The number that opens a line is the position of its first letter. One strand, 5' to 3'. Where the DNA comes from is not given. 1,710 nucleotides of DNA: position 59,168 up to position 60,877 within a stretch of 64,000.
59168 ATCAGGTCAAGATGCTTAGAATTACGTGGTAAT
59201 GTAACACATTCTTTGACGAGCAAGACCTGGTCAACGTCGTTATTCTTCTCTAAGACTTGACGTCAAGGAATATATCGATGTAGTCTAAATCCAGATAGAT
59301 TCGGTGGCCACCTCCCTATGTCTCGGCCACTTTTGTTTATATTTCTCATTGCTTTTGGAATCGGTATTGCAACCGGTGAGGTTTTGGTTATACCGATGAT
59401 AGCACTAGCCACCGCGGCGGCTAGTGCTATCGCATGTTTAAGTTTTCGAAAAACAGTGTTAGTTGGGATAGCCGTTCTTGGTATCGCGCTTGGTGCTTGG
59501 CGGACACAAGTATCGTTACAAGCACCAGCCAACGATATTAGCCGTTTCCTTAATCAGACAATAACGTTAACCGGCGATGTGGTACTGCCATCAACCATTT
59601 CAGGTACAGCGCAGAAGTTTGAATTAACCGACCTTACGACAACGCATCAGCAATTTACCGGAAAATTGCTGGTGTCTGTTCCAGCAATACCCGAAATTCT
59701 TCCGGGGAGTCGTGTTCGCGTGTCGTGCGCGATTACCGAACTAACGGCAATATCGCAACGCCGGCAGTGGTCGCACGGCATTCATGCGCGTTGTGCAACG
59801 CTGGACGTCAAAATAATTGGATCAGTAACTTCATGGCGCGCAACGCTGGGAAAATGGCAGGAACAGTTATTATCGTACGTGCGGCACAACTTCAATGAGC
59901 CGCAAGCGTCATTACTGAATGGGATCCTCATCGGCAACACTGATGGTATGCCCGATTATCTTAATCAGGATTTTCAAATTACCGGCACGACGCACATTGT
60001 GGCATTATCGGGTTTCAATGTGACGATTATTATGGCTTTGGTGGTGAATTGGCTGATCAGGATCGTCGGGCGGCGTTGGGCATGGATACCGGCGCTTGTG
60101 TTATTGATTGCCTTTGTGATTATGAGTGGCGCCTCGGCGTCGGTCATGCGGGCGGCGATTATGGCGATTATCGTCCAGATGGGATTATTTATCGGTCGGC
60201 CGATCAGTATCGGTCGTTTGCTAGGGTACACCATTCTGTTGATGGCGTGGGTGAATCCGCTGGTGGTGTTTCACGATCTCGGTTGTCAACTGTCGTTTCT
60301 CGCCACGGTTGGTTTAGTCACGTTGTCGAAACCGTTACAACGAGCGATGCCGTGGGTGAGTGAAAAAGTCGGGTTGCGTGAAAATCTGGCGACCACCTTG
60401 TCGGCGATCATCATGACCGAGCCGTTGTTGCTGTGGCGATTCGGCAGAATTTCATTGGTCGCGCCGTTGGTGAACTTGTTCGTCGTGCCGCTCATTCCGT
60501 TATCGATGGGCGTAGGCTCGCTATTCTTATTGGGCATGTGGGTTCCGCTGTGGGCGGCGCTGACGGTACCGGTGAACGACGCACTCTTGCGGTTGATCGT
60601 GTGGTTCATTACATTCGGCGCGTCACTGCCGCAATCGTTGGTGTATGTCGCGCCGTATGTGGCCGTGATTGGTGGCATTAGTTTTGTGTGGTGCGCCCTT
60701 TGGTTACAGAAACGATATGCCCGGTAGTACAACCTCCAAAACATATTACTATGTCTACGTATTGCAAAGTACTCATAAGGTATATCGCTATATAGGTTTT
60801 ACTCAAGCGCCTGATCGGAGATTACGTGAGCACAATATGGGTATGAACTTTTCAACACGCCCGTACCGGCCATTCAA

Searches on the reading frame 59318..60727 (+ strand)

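Call 32: search_protein_families(library=pfam, proteins=[window:59318-60727:+], max_evalue=0.001)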
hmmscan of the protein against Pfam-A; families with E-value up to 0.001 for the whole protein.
window:59318-60727:+ (469 aa): 2 families
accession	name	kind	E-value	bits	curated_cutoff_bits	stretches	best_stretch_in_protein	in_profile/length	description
PF03772.21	Competence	-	9.8e-50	169.8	23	1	204-463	2-267/270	Competence protein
PF13567.11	DUF4131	-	4.2e-12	46.5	31.6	1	27-139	9-130/165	Domain of unknown function (DUF4131)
